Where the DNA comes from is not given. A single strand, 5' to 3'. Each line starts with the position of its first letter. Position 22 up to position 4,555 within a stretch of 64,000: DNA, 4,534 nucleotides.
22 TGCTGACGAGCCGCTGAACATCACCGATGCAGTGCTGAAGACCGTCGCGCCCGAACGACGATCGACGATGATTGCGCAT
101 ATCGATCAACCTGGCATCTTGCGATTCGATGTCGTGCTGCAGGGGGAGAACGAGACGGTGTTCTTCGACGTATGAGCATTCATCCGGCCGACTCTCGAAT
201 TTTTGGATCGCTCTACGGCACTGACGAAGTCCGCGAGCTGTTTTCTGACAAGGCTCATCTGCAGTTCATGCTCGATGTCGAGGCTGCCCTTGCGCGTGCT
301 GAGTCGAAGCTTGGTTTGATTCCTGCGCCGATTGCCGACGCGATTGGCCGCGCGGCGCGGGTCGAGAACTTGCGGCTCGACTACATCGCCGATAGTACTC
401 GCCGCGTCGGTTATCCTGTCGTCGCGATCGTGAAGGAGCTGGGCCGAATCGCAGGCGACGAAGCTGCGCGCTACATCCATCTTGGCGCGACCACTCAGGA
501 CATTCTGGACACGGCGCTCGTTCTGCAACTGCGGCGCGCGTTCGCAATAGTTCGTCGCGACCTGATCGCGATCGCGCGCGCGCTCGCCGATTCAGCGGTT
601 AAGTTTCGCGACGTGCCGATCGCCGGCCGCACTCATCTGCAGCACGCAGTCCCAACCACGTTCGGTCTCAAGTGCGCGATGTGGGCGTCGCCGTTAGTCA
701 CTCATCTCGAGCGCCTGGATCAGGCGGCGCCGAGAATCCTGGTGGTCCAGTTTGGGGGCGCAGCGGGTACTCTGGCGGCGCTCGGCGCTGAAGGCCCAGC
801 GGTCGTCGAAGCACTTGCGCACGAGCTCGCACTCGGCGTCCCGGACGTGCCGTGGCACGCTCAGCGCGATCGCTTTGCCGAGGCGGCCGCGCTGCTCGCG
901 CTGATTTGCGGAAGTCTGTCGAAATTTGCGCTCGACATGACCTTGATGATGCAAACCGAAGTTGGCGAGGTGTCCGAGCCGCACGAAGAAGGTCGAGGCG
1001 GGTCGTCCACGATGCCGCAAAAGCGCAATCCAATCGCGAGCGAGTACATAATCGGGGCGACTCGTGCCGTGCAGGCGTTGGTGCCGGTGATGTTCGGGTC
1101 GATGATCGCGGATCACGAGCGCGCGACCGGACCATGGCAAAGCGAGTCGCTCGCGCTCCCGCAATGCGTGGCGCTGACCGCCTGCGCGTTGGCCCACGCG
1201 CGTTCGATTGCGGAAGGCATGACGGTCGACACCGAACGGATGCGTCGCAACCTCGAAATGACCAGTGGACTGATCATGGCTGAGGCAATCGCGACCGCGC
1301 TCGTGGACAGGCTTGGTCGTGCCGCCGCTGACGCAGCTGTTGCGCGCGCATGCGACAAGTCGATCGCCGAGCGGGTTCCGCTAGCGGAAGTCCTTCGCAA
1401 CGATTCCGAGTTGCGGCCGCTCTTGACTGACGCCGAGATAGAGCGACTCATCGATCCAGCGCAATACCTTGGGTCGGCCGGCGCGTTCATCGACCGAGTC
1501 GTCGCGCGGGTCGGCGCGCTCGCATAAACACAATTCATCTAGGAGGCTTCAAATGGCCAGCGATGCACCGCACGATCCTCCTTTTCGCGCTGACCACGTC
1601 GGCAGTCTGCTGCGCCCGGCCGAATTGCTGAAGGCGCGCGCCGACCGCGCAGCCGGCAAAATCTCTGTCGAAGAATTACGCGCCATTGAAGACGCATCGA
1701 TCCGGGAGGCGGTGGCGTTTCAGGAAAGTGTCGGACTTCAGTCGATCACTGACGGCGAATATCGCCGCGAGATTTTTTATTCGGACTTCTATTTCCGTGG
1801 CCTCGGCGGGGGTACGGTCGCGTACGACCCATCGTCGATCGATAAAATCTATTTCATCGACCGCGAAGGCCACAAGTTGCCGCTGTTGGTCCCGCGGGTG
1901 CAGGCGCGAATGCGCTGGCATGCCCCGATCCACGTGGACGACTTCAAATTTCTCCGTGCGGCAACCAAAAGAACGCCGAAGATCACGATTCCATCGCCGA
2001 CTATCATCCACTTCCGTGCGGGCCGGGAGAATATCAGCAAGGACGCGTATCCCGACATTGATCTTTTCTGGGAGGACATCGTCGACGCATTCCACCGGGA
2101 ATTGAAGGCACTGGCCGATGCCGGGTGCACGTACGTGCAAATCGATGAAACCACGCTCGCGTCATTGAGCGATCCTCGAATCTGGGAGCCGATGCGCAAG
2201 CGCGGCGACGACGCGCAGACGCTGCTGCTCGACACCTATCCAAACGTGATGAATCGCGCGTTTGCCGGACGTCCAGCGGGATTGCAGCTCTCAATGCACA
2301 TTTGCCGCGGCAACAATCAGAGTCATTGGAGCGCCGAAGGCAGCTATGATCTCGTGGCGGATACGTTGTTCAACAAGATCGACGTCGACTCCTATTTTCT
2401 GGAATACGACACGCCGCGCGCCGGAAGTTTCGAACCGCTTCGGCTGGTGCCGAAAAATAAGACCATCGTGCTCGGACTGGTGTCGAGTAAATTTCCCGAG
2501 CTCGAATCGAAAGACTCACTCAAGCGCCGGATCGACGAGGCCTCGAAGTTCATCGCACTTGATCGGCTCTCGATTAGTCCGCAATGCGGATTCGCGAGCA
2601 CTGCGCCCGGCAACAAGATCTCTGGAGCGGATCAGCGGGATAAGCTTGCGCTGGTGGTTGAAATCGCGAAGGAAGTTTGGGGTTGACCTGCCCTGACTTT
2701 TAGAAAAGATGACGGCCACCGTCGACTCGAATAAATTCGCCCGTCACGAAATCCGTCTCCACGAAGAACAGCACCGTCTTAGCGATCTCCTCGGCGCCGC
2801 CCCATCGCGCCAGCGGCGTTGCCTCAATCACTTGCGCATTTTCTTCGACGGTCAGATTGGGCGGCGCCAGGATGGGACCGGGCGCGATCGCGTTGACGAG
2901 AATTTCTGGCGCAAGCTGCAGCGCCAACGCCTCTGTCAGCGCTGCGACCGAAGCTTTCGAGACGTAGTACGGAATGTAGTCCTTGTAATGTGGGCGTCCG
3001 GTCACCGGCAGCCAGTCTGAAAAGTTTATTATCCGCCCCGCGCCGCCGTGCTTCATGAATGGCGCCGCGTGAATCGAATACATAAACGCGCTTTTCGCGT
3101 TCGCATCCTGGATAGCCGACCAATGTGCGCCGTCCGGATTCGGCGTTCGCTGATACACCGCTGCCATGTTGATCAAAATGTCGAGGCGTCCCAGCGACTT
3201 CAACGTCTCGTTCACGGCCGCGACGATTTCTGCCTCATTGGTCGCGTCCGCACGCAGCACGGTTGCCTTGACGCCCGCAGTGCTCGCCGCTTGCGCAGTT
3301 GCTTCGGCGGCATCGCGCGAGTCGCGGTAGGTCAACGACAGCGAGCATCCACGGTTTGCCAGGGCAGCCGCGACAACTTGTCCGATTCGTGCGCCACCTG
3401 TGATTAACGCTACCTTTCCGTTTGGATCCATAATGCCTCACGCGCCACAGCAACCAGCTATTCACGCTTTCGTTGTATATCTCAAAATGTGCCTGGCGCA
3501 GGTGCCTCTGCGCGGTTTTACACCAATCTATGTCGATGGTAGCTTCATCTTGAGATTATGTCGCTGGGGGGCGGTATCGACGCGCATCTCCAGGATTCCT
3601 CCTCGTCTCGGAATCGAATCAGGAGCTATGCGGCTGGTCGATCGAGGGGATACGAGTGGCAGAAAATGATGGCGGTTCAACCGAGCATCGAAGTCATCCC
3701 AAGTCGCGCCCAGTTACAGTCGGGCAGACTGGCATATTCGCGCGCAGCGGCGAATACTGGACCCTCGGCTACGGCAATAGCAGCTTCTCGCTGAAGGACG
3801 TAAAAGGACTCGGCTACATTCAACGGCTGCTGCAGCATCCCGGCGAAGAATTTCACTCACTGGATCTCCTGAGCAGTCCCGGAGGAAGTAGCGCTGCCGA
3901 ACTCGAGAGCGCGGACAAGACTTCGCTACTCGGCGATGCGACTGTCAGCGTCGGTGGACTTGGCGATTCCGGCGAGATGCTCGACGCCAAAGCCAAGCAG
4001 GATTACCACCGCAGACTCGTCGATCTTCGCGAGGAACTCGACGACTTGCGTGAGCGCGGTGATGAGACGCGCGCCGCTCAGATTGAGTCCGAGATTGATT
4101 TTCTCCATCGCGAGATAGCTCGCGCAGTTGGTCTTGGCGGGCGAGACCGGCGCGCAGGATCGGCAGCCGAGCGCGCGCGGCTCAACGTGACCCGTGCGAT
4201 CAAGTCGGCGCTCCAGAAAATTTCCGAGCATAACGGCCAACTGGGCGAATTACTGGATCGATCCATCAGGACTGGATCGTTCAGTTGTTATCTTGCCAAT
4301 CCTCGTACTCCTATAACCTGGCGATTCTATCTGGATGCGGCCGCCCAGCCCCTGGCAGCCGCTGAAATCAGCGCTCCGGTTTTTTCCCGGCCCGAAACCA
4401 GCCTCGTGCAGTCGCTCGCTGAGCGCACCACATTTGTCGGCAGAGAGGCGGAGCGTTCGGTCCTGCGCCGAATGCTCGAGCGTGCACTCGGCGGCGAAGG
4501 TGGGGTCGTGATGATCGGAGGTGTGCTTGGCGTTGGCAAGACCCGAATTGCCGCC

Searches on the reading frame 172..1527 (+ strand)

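Call 19: search_protein_families(library=pfam, proteins=[window:172-1527:+], max_evalue=0.001)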
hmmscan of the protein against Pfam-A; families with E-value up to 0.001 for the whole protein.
window:172-1527:+ (451 aa): 2 families
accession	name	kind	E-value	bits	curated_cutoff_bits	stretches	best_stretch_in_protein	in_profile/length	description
PF00206.25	Lyase_1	-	3.6e-59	201.1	27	1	17-300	7-310/312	Lyase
PF10397.14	ADSL_C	-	2.3e-16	60.3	32.7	1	366-443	1-79/79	Adenylosuccinate lyase C-terminus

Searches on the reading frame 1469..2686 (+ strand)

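Call 19: search_protein_families(library=pfam, proteins=[window:1469-2686:+], max_evalue=0.001)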
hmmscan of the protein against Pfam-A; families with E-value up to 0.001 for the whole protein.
window:1469-2686:+ (405 aa): 1 family
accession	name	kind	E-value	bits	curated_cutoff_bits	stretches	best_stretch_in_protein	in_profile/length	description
PF01717.24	Meth_synt_2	-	2.1e-16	60.6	21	1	44-401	6-323/324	Cobalamin-independent synthase, Catalytic domain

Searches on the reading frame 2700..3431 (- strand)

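Call 19: search_protein_families(library=pfam, proteins=[window:2700-3431:-], max_evalue=0.001)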
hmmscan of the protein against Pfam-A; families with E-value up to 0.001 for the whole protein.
window:2700-3431:- (243 aa): 3 families
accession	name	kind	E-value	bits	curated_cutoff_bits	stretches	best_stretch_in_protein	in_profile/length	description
PF13561.12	adh_short_C2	-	7.8e-42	143.9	27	1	16-241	8-236/236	Enoyl-(Acyl carrier protein) reductase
PF00106.31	adh_short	-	7.8e-33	114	26.6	1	6-190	1-185/195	short chain dehydrogenase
PF08659.16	KR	-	5.1e-07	30.2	22.6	1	8-97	3-96/180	KR domain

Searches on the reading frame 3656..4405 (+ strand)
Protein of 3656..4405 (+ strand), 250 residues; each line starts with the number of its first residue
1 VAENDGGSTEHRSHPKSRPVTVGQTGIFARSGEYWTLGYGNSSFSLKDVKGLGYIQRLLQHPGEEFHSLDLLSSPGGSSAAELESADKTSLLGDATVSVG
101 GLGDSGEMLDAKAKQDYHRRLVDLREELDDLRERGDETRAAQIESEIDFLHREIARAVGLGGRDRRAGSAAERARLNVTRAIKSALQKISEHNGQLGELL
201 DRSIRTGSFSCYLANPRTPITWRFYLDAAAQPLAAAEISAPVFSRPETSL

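Call 92: search_protein_families(library=pfam, proteins=[window:3656-4405:+], max_evalue=10)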
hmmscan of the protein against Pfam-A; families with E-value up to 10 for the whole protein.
window:3656-4405:+ (250 aa): 3 families
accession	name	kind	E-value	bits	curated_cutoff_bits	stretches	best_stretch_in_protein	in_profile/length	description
PF00769.24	ERM_C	-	0.12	13.2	23.4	1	111-156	5-50/77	Ezrin/radixin/moesin family C terminal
PF07371.17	DUF1490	-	0.22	12.1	28.4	1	157-192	45-79/88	Protein of unknown function (DUF1490)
PF16731.10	GARP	-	0.32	10.9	27.4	0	108-145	151-188/193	Glutamic acid/alanine-rich protein of Trypanosoma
